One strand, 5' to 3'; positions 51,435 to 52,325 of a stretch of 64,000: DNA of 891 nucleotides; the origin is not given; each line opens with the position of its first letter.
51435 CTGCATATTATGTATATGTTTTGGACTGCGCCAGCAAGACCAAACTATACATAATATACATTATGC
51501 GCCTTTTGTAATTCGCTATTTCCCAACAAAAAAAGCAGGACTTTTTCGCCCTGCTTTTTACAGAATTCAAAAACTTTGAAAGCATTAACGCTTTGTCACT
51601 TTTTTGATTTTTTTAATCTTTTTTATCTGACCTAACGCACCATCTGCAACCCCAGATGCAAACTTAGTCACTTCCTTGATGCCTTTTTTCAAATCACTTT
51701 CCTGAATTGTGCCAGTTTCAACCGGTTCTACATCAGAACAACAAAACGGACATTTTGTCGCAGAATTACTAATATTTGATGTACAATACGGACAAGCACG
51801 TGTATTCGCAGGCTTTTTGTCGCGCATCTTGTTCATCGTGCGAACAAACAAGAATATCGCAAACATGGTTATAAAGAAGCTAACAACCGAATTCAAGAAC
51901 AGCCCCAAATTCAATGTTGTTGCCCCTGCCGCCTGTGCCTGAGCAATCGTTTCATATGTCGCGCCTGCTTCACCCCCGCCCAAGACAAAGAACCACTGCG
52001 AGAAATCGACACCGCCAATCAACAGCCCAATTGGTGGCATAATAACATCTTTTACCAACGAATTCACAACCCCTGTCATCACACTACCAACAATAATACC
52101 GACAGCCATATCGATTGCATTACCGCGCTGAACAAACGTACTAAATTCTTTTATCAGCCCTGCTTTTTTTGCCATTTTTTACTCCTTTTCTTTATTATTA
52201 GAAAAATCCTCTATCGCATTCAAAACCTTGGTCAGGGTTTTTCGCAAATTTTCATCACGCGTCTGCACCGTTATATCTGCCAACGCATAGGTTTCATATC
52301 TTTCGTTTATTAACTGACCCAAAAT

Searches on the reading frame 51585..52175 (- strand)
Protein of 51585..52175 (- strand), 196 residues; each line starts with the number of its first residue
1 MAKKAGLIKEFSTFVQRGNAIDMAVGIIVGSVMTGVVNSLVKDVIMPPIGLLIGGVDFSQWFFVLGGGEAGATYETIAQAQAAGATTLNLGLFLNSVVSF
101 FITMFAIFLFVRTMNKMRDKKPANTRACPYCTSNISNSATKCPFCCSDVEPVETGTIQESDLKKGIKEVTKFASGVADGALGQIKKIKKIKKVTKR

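Call 4: search_protein_families(library=pfam, proteins=[window:51585-52175:-], max_evalue=0.1)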
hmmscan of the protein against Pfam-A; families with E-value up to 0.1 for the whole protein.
window:51585-52175:- (196 aa): 4 families
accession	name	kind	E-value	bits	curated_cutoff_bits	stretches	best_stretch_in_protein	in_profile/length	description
PF01741.23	MscL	-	2.4e-34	118.8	27.4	1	7-134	1-117/123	Large-conductance mechanosensitive channel, MscL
PF15145.11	DUF4577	-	0.0072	16.7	27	1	85-119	59-94/128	Domain of unknown function (DUF4577)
PF04103.21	CD20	-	0.036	14.6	27.9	1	85-147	56-113/156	CD20-like family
PF10571.15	UPF0547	-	0.087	13.4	29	0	127-145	2-20/26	Uncharacterised protein family UPF0547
